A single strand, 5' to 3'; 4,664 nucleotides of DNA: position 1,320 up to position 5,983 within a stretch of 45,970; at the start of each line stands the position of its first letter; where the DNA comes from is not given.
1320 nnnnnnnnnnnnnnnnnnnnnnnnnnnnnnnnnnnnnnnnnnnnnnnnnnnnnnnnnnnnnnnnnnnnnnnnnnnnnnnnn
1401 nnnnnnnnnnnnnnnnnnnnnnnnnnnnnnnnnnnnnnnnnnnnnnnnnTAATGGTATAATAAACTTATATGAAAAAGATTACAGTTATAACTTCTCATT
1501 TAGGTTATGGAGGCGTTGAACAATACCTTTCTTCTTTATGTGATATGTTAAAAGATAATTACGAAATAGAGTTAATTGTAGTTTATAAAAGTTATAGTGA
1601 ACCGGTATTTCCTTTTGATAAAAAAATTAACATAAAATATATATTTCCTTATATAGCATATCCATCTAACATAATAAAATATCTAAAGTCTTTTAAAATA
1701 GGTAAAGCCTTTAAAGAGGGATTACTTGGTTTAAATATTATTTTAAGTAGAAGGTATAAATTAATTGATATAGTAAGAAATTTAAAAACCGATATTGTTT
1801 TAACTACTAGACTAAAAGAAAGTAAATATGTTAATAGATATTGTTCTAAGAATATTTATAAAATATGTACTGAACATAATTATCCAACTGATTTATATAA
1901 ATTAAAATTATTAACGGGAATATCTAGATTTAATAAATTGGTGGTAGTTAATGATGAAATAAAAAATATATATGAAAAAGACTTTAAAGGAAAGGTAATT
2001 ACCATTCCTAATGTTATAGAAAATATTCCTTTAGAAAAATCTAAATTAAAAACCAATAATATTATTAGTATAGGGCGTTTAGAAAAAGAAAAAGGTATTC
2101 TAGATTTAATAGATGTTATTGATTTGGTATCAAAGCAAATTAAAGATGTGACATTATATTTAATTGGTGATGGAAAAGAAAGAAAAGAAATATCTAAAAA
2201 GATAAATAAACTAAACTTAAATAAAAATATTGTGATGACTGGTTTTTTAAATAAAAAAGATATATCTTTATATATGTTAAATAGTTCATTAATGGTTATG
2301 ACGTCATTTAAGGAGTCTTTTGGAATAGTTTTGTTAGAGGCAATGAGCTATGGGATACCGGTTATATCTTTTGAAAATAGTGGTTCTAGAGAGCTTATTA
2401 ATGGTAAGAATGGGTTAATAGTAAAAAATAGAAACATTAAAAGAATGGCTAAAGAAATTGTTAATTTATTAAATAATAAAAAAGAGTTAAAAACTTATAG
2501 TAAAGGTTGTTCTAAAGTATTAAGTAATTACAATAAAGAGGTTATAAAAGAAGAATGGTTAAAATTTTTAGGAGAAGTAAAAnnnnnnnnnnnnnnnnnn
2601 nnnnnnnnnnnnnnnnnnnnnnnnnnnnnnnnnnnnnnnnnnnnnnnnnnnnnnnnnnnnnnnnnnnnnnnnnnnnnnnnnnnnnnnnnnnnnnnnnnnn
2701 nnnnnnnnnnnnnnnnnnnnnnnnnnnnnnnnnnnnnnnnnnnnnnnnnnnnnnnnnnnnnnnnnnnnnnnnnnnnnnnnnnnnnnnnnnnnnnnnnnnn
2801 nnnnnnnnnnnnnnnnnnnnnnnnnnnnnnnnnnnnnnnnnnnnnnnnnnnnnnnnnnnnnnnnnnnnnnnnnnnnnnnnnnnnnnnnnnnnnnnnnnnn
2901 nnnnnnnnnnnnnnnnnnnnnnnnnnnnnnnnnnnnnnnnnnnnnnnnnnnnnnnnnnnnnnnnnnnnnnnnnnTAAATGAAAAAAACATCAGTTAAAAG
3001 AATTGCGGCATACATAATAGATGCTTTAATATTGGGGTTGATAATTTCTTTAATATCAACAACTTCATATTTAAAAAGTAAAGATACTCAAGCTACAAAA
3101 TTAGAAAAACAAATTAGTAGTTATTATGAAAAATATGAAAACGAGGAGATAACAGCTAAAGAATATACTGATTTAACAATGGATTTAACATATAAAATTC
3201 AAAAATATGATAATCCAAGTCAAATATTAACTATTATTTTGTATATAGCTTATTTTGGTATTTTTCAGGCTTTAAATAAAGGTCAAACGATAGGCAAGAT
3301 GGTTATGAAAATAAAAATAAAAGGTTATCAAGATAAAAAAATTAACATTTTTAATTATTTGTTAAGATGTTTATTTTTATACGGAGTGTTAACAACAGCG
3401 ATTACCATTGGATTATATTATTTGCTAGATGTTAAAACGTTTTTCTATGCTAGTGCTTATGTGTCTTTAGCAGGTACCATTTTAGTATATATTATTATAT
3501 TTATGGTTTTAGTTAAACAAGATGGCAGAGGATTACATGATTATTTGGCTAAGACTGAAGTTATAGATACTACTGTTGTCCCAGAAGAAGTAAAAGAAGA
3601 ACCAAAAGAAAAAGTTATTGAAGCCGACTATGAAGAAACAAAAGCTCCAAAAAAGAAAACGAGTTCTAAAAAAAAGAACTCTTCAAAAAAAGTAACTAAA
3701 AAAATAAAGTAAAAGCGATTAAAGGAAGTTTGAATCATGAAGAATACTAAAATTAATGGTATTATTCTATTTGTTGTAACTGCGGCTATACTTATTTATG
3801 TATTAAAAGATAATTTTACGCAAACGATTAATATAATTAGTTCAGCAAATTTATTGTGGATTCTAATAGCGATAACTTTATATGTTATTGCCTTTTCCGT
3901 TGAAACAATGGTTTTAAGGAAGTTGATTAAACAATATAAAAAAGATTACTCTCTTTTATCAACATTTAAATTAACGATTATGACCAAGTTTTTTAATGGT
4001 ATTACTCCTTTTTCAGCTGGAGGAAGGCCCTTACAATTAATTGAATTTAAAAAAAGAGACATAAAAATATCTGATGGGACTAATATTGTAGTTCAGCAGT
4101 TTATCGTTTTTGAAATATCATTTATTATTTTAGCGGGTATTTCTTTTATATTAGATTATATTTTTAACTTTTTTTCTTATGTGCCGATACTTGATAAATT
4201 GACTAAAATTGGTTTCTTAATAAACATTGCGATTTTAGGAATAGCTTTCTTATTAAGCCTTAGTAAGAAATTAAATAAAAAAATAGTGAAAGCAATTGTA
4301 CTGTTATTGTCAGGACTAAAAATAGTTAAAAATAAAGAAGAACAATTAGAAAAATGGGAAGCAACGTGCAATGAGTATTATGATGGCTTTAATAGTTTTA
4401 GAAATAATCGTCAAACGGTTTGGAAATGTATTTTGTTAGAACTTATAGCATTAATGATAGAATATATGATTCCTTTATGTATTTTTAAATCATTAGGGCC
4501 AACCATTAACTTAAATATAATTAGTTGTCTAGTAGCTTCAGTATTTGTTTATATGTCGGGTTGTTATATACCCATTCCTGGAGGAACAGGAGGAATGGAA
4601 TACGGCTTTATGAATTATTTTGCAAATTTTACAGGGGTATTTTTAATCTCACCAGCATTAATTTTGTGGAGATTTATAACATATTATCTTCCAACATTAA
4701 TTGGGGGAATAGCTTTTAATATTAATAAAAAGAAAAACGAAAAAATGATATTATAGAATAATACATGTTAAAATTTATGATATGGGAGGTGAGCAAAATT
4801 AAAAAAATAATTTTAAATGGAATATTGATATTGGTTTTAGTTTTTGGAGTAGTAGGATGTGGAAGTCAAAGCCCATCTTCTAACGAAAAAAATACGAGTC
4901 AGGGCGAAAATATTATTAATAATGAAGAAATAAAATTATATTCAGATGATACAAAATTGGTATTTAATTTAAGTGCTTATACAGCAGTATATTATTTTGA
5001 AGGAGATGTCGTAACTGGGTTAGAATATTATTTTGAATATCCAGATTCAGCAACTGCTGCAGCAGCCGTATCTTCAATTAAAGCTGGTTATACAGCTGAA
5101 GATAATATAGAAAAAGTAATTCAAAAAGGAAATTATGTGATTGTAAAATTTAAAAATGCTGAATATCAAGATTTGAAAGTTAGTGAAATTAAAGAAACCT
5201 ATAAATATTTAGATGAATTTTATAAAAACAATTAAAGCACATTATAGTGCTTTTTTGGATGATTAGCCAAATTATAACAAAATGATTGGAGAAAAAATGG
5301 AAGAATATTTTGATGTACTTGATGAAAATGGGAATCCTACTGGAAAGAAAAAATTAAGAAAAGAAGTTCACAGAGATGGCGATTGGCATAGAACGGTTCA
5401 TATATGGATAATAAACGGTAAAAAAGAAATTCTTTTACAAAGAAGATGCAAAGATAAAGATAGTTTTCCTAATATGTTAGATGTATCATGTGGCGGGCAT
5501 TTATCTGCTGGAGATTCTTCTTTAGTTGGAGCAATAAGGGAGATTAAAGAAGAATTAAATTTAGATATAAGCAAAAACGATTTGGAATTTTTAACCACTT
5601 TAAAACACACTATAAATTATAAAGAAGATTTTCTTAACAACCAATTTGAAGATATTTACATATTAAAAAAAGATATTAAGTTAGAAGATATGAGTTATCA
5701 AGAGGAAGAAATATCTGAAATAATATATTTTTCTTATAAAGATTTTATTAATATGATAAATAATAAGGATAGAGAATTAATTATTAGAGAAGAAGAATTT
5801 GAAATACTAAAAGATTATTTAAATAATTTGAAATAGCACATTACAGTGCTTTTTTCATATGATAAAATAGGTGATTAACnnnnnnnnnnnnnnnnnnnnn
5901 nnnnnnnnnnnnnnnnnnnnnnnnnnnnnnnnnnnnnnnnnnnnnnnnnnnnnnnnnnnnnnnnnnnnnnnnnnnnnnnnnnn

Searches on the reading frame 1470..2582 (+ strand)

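Call 64: search_protein_families(library=pfam, proteins=[window:1470-2582:+])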
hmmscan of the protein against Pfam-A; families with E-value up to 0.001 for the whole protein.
window:1470-2582:+ (371 aa): 4 families
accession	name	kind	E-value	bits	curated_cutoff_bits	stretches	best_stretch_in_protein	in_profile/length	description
PF00534.26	Glycos_transf_1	-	4.6e-39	134.1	26.4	1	190-344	10-166/172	Glycosyl transferases group 1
PF13692.12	Glyco_trans_1_4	-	9.1e-33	113.9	27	1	196-336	2-142/142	Glycosyl transferases group 1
PF20706.3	GT4-conflict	-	3e-14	53.3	26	1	189-356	191-360/385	Family 4 Glycosyltransferase in conflict systems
PF13439.12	Glyco_transf_4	-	0.00076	20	28.5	0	13-183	1-166/170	Glycosyltransferase Family 4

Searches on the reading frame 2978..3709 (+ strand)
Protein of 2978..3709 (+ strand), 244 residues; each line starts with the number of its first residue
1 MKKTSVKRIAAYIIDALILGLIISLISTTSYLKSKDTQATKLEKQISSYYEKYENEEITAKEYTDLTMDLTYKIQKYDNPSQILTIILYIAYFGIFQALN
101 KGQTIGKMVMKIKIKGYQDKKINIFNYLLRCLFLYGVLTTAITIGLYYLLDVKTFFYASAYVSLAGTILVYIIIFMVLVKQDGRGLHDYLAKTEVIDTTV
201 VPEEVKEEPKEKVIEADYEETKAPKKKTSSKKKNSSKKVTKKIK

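Call 64: search_protein_families(library=pfam, proteins=[window:2978-3709:+])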
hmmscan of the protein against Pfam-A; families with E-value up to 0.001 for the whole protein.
window:2978-3709:+ (244 aa): 1 family
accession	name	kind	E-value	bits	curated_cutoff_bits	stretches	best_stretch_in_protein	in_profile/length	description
PF06271.18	RDD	-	1.7e-14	54.7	24.1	1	6-192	5-137/137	RDD family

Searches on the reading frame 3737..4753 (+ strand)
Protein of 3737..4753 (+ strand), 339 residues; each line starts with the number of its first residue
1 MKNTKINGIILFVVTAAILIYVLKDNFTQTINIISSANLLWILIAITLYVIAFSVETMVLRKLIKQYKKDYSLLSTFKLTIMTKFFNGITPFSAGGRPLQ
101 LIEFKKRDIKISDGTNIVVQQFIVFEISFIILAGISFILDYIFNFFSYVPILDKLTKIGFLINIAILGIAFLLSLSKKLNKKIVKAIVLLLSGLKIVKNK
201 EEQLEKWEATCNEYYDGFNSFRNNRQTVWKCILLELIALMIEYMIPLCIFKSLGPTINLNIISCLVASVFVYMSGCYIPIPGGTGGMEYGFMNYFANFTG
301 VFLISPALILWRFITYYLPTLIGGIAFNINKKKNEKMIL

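Call 64: search_protein_families(library=pfam, proteins=[window:3737-4753:+])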
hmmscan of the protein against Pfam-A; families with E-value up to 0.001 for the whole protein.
window:3737-4753:+ (339 aa): 1 family
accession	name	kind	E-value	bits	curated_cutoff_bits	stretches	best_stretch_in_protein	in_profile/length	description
PF03706.18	LPG_synthase_TM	-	4.3e-36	125.4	33.4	1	12-323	4-302/302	Lysylphosphatidylglycerol synthase TM region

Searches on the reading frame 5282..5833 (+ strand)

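Call 64: search_protein_families(library=pfam, proteins=[window:5282-5833:+])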
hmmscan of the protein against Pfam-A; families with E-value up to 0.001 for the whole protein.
window:5282-5833:+ (184 aa): 1 family
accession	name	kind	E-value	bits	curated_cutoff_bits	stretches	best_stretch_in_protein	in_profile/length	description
PF00293.34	NUDIX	-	4.2e-16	59.6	21.1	1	36-166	3-130/134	NUDIX domain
